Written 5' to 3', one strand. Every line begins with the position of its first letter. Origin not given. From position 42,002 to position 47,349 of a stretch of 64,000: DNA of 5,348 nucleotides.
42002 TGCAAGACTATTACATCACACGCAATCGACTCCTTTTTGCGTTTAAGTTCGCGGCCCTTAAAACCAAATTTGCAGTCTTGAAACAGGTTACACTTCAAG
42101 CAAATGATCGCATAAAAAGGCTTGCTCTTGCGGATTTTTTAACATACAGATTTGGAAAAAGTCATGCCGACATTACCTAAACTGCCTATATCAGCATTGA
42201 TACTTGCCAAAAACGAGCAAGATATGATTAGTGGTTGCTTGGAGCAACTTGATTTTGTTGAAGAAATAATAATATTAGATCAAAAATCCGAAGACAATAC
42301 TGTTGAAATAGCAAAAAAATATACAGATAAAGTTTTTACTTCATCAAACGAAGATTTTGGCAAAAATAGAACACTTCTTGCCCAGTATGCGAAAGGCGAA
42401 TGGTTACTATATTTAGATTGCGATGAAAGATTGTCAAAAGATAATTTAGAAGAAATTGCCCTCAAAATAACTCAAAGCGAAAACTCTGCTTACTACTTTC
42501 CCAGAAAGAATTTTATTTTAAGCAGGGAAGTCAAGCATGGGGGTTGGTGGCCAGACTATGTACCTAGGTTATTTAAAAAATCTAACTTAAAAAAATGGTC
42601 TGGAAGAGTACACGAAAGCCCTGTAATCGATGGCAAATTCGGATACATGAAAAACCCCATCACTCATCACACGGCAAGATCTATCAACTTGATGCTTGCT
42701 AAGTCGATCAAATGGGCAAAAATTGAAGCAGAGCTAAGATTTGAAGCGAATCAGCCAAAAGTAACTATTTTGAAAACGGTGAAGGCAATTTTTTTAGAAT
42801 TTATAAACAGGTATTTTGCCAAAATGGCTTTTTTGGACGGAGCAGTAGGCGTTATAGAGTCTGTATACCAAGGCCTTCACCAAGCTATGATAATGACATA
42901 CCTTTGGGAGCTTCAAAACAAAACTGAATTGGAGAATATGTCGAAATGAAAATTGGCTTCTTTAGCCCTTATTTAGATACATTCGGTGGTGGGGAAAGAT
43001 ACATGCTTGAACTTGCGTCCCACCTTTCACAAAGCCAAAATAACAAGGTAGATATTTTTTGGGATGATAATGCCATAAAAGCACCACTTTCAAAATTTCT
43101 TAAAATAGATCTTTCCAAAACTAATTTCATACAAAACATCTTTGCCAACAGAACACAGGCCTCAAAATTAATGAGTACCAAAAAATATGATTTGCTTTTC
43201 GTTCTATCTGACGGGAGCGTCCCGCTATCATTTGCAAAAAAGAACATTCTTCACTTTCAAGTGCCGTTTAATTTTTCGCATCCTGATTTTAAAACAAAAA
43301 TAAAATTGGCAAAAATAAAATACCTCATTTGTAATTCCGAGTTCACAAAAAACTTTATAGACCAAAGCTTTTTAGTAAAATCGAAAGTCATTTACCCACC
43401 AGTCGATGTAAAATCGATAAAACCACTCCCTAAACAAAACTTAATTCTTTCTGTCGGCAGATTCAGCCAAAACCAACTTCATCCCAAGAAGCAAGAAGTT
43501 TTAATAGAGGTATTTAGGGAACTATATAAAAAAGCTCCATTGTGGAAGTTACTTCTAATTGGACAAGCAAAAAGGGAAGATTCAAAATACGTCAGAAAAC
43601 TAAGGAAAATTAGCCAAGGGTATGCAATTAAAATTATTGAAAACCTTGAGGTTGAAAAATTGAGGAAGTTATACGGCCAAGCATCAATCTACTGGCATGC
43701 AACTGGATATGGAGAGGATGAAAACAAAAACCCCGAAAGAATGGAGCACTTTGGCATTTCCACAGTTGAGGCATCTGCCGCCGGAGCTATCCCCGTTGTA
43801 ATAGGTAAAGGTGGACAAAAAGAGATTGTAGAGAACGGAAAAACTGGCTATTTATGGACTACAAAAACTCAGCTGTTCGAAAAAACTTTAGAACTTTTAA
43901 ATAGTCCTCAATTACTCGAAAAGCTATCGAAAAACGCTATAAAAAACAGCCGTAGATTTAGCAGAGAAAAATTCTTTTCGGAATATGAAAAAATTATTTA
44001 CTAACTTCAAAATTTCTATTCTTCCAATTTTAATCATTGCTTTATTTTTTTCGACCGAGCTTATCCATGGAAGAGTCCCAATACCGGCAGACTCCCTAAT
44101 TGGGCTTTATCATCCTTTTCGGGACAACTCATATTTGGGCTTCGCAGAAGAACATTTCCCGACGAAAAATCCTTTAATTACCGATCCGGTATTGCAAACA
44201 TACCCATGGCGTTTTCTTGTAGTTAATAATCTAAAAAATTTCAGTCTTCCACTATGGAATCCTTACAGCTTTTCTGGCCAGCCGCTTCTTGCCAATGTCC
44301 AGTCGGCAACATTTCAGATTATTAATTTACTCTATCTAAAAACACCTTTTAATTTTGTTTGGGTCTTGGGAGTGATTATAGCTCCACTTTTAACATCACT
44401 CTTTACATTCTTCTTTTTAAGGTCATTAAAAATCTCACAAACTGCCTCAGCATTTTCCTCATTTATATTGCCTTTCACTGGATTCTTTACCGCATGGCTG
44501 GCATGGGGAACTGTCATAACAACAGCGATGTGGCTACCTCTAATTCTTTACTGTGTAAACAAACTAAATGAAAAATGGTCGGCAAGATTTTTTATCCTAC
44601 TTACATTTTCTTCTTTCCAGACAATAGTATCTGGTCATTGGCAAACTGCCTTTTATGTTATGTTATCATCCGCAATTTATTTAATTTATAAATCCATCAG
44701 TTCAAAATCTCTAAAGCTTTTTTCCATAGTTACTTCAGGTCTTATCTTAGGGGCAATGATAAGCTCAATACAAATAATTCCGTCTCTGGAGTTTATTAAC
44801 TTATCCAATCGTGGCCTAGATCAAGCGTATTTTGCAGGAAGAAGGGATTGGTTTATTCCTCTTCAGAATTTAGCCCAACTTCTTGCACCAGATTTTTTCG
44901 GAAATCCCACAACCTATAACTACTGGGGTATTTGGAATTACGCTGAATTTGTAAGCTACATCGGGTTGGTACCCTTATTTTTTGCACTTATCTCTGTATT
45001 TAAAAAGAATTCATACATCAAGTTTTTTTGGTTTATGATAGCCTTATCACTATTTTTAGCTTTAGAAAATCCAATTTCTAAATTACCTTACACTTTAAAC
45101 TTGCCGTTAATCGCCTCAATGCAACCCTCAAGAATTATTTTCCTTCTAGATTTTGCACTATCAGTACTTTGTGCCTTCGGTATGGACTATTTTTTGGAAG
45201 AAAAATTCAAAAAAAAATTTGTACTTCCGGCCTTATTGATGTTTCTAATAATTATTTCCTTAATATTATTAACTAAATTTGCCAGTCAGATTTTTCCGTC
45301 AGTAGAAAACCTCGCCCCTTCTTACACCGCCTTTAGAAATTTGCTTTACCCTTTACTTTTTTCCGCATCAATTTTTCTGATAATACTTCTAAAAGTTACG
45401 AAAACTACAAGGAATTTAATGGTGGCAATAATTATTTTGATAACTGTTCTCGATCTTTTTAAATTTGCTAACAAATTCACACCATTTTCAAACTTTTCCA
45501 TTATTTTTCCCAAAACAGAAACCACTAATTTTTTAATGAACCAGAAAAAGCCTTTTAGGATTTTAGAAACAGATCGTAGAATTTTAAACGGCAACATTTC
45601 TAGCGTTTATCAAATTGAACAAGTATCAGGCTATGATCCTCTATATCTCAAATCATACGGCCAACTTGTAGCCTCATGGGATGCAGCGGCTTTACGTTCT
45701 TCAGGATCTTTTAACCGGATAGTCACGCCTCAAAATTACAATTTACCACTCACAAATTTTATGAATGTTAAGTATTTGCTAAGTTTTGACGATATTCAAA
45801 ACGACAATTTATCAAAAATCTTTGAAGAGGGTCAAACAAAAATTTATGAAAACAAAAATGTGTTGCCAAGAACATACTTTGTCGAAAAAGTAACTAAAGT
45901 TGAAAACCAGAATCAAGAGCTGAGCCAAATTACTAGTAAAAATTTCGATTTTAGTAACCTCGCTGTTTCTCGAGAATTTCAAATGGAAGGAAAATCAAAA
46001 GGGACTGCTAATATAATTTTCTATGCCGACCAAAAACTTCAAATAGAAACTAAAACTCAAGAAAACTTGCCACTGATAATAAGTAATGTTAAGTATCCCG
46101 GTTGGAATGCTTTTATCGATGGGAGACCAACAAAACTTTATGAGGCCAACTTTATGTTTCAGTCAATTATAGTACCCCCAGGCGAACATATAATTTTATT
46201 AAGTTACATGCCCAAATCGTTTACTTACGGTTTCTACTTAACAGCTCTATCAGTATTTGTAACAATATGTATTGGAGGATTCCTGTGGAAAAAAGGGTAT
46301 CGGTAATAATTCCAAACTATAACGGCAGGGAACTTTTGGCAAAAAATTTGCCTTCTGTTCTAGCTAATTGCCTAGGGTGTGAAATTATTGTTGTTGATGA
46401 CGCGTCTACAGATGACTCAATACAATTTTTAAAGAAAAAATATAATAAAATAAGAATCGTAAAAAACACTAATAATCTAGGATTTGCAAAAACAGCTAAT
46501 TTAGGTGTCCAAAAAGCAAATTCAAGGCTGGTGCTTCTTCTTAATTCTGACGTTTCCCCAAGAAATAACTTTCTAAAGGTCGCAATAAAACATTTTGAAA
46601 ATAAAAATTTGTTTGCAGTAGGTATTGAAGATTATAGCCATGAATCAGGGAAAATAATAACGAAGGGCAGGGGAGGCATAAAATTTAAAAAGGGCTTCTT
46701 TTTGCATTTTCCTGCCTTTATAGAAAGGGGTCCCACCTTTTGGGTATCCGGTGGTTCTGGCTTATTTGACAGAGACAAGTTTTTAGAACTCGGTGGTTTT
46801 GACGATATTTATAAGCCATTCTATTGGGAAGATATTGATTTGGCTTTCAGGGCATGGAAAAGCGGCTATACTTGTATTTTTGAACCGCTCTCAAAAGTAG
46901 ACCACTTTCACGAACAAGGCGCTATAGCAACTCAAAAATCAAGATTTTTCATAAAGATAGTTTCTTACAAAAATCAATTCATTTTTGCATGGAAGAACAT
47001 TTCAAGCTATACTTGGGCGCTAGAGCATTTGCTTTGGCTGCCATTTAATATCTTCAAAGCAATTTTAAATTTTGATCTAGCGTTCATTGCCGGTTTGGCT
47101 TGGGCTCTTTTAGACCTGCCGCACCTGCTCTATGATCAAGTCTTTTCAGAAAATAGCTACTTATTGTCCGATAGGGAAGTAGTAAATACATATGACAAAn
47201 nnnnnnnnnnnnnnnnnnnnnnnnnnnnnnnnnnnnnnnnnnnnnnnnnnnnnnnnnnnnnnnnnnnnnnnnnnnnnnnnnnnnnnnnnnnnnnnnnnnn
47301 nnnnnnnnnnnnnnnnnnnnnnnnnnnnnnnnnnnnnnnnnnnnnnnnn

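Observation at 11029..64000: A 53-kb envelope glycosylation island built from iterated modules of Dpm1-like GT2 plus GT-C transferase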

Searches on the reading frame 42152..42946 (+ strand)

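Call 5: search_protein_families(library=pfam, proteins=[window:42152-42946:+], max_evalue=0.01)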
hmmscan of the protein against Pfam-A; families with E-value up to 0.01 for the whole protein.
window:42152-42946:+ (265 aa): 3 families
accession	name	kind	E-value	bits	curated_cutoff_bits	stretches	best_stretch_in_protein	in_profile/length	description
PF00535.33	Glycos_transf_2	-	3.5e-17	63.3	23.3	1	14-146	1-142/168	Glycosyl transferase family 2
PF13704.12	Glyco_tranf_2_4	-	1.7e-07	32.1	27.5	1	20-100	1-90/98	Glycosyl transferase family 2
PF10111.15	Glyco_tranf_2_2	-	2.7e-05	24.2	27.3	1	31-110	24-109/276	Glycosyltransferase like family 2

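Call 16: search_protein_families(library=ncbifam, proteins=[window:42152-42946:+], max_evalue=0.001)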
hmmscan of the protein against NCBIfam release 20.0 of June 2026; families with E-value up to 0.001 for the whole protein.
window:42152-42946:+ (265 aa): 7 families
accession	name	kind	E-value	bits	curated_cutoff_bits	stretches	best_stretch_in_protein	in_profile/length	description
TIGR04283.1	glyco_like_mftF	equivalog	5.6e-13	49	182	1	14-116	2-107/221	TIGR04283 family arsenosugar biosynthesis glycosyltransferase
TIGR04195.1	S_glycosyl_SunS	equivalog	1.2e-12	47.4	350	1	13-158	59-203/421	SunS family peptide S-glycosyltransferase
NF047683.1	TeichurnBiosyTuaG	equivalog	8.6e-05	22.3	400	1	29-122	28-126/252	teichuronic acid biosynthesis protein TuaG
NF007482.0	PRK10073.1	equivalog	0.00033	19.7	423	1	22-100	17-104/334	glycosyltransferase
NF050819.1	PolSacchBiosHfsG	equivalog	0.00063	19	500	0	28-114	30-124/302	polysaccharide biosynthesis protein HfsG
TIGR04182.1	glyco_TIGR04182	equivalog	0.00064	19.2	325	0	14-102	3-93/293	S-layer glycoprotein N-glycosyltransferase AglJ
NF010496.0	PRK13915.1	equivalog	0.00099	18.3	262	0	14-65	34-92/307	glucosyl-3-phosphoglycerate synthase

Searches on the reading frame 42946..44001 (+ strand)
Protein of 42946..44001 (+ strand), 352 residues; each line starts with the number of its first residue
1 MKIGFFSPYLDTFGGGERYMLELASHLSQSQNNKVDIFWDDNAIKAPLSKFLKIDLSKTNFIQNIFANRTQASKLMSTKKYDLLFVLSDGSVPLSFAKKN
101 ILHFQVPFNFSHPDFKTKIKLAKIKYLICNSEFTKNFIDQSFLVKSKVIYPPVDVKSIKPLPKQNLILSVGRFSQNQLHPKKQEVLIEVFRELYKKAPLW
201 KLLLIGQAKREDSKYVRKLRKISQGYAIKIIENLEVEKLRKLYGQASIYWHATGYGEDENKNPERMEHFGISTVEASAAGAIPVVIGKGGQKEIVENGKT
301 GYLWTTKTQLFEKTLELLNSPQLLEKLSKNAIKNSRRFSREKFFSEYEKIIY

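Call 5: search_protein_families(library=pfam, proteins=[window:42946-44001:+], max_evalue=0.01)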
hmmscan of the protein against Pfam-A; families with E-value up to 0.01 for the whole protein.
window:42946-44001:+ (352 aa): 4 families
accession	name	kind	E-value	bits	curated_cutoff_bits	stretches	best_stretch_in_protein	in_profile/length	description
PF00534.26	Glycos_transf_1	-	4.4e-23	82.1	26.4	1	162-333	13-171/172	Glycosyl transferases group 1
PF13692.12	Glyco_trans_1_4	-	2.7e-14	54.1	27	1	165-319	2-141/142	Glycosyl transferases group 1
PF13439.12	Glyco_transf_4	-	2.7e-06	28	28.5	1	13-155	1-168/170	Glycosyltransferase Family 4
PF15924.11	ALG11_N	-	0.0014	19.2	29.8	0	2-58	3-65/209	ALG11 mannosyltransferase N-terminus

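Call 84: search_protein_families(library=ncbifam, proteins=[window:42946-44001:+], max_evalue=0.00001)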
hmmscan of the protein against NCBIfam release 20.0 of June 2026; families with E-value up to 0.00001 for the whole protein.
window:42946-44001:+ (352 aa): 9 families
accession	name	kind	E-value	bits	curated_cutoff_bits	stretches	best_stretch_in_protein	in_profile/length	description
TIGR03999.1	thiol_BshA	equivalog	2.8e-12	46.3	273.7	1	134-350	172-369/375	N-acetyl-alpha-D-glucosaminyl L-malate synthase BshA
NF041139.1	TreT_Thcocales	equivalog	4.3e-09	35.6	775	1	185-335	246-392/412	trehalose synthase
NF047880.1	glyco_SdgA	exception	1.5e-08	33.6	800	1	264-351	397-487/488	serine-aspartate repeat adhesin O-glycosyltransferase SdgA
NF049988.1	MGlcDAGSynMgs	equivalog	3.4e-08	33.3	400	1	183-349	228-382/398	alpha-monoglucosyldiacylglycerol synthase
NF038229.1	Glyco4_Geo_Pelo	equivalog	3.2e-07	29.7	400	1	262-349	243-331/338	GPMC system family 4 glycosyltransferase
TIGR03449.1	mycothiol_MshA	equivalog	6.3e-07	28.6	462.5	1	181-342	233-391/406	D-inositol-3-phosphate glycosyltransferase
TIGR02095.1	glgA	subfamily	4.7e-06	25.5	328.45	1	162-348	292-471/477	glycogen/starch synthase, ADP-glucose type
NF041876.1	EPS_EpsE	equivalog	8.1e-06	25.3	400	0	167-332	217-373/389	exopolysaccharide biosynthesis GT4 family glycosyltransferase EpsE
NF047881.1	glyco_SdgB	exception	8.5e-06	24.7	800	0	264-351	403-493/496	serine-aspartate repeat adhesin O-glycosyltransferase SdgB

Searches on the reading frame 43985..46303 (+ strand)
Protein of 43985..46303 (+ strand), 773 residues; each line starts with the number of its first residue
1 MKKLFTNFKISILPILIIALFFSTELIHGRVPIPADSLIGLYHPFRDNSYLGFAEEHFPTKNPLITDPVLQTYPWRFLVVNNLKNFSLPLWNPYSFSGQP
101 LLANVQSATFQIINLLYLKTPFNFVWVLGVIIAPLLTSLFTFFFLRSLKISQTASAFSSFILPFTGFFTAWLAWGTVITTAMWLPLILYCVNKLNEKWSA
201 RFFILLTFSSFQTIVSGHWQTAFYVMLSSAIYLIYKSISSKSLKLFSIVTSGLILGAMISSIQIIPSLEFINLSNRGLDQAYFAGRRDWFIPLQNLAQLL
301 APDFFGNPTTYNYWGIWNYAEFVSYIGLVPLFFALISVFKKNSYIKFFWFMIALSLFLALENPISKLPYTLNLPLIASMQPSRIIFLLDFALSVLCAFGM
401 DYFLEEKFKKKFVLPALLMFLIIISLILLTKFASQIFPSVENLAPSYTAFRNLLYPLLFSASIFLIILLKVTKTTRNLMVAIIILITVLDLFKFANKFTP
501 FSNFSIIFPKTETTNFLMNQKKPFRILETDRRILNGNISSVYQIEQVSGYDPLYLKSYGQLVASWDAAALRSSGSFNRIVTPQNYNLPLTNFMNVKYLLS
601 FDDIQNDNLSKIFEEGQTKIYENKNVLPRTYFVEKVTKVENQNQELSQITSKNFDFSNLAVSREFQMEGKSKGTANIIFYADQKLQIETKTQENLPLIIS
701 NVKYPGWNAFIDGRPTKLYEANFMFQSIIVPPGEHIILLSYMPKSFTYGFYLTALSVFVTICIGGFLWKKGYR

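Call 5: search_protein_families(library=pfam, proteins=[window:43985-46303:+], max_evalue=0.01)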
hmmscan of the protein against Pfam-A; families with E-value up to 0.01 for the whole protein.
window:43985-46303:+ (773 aa): 1 family
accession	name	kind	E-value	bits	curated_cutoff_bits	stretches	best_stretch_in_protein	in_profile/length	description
PF09586.16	YfhO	-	5.6e-17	61.8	28.5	2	127-644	93-605/835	Bacterial membrane protein YfhO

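Call 17: search_protein_families(library=ncbifam, proteins=[window:43985-46303:+], max_evalue=0.01)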
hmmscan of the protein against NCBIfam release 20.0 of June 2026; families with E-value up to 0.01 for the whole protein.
window:43985-46303:+ (773 aa): 1 family
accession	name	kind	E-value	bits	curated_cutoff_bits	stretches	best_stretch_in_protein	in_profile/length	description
NF047590.1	GlcsyltransPgfM2Strep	equivalog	9.8e-05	20.7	1500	1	702-763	815-876/884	glycosyltransferase PgfM2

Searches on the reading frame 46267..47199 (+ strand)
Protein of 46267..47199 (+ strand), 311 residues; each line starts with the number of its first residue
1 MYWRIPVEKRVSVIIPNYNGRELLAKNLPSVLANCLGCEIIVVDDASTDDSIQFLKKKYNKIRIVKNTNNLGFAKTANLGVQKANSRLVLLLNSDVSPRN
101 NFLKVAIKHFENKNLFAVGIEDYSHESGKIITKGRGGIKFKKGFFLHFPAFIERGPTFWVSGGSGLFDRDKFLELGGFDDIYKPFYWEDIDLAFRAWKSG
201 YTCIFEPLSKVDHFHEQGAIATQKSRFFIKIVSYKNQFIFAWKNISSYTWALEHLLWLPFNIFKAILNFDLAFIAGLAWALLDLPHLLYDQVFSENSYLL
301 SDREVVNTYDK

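Call 5: search_protein_families(library=pfam, proteins=[window:46267-47199:+], max_evalue=0.01)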
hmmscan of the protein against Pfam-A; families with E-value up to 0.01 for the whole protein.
window:46267-47199:+ (311 aa): 5 families
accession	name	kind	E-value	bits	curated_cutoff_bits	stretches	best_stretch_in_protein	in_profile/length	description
PF00535.33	Glycos_transf_2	-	4.2e-23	82.5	23.3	1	12-146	1-138/168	Glycosyl transferase family 2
PF13641.12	Glyco_tranf_2_3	-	4.4e-12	46.9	27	1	10-216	2-214/230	Glycosyltransferase like family 2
PF10111.15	Glyco_tranf_2_2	-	7.5e-08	32.6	27.3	1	37-198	29-201/276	Glycosyltransferase like family 2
PF13632.12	Glyco_trans_2_3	-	1.1e-07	32.3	27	1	89-281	2-187/198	Glycosyl transferase family group 2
PF02709.20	Glyco_transf_7C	-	0.004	17.2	23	1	161-204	20-63/78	N-terminal domain of galactosyltransferase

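Call 16: search_protein_families(library=ncbifam, proteins=[window:46267-47199:+], max_evalue=0.001)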
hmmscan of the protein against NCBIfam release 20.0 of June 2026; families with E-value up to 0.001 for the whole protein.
window:46267-47199:+ (311 aa): 18 families
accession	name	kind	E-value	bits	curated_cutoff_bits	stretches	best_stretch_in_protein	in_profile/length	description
TIGR03965.1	mycofact_glyco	equivalog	1.4e-21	77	280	1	8-216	73-283/467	mycofactocin biosynthesis glycosyltransferase MftF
NF041875.1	EPS_EpsD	equivalog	1.1e-20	74.3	370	2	11-112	1-106/325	exopolysaccharide biosynthesis glycosyltransferase EpsD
NF047683.1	TeichurnBiosyTuaG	equivalog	1.3e-13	51.2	400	1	8-124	5-124/252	teichuronic acid biosynthesis protein TuaG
TIGR03937.1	PgaC_IcaA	equivalog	5.3e-13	48.7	422.3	1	9-208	45-245/407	poly-beta-1,6-N-acetyl-D-glucosamine synthase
NF038299.1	EPS_HpsN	equivalog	5.8e-13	48.5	425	1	10-114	2-110/317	hormogonium polysaccharide biosynthesis glycosyltransferase HpsN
TIGR04283.1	glyco_like_mftF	equivalog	5.9e-13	48.9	182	1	11-113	1-100/221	TIGR04283 family arsenosugar biosynthesis glycosyltransferase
NF007482.0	PRK10073.1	equivalog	2.2e-11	43.4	423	1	9-95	6-95/334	glycosyltransferase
NF053739.1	GlytfEpsEBac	equivalog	1.2e-10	40.9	450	1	10-211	2-202/265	glycosyltransferase EpsE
TIGR01556.1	rhamnosyltran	subfamily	2e-10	40.4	200.55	1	38-119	22-109/281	rhamnosyltransferase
NF050050.1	ProtGlycPglI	equivalog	5.3e-09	35.9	500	1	10-111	3-109/306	GalNAc(5)-diNAcBac-PP-undecaprenol beta-1,3-glucosyltransferase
NF038302.1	EPS_HpsE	equivalog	1.1e-07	31.2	300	1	11-112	3-113/307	hormogonium polysaccharide biosynthesis glycosyltransferase HpsE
NF050819.1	PolSacchBiosHfsG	equivalog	1.2e-07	31.2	500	1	8-111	11-118/302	polysaccharide biosynthesis protein HfsG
NF007986.1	PRK10714.1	equivalog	3.6e-06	26.2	529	1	9-97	6-102/316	undecaprenyl-phosphate 4-deoxy-4-formamido-L-arabinose transferase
TIGR03111.1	glyc2_xrt_Gpos1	hypoth_equivalog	6.3e-06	25.2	363.95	1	10-114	50-160/439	TIGR03111 family XrtG-associated glycosyltransferase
NF041394.1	GtaseAglG_Halo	equivalog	2.6e-05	23.7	440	1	10-119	2-116/304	glucosyl-dolichyl phosphate glucuronosyltransferase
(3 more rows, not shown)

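Call 87: search_solved_structures(query=window:46267-47199:+, max_evalue=0.001)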
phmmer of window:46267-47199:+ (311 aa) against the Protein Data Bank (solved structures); distinct sequences matched with E-value up to 0.001: 24.
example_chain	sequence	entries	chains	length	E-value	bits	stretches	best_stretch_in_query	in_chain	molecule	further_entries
2z87_A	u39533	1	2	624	1.4e-10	44.3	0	10-110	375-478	Chondroitin synthase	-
2z86_A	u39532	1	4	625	1.4e-10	44.3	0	10-110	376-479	Chondroitin synthase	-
6e7i_A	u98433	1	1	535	1.1e-09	41.4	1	3-215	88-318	Polypeptide N-acetylgalactosaminyltransferase 2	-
6nqt_A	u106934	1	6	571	1.3e-09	41.2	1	3-215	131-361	Polypeptide N-acetylgalactosaminyltransferase 2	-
2ffu_A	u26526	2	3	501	1.8e-09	40.7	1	3-215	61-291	Polypeptide N-acetylgalactosaminyltransferase 2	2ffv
6egs_A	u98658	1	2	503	1.8e-09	40.7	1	3-215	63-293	Polypeptide N-acetylgalactosaminyltransferase 2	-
4d11_C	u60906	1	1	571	2.6e-09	40.2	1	3-215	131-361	POLYPEPTIDE GALNAC-TRANSFERASE T2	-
4d0t_A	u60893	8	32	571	2.6e-09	40.2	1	3-215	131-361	POLYPEPTIDE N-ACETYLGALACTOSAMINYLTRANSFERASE 2 | POLYPEPTIDE GALNAC-TRANSFERASE T2 | GALNAC-T2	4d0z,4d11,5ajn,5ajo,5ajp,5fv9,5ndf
5tze_C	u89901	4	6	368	2.7e-07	33.6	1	10-107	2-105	Glycosyl transferase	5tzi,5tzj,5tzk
5tz8_A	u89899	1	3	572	5.3e-07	32.6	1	10-107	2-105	Glycosyl transferase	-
6p61_A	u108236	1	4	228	1.8e-06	30.9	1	10-123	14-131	Glycosyltransferase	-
5mlz_A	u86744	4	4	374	3.7e-06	29.8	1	9-120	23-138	Dolichol monophosphate mannose synthase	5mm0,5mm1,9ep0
2d7i_A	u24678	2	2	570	4.4e-06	29.6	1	11-216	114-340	Polypeptide N-acetylgalactosaminyltransferase 10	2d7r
8uhv_A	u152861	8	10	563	1.6e-05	27.8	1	10-220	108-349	Glycosyl transferase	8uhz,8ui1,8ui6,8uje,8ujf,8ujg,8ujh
6h1j_A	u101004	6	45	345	3e-05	26.8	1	9-105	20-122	Probable ss-1,3-N-acetylglucosaminyltransferase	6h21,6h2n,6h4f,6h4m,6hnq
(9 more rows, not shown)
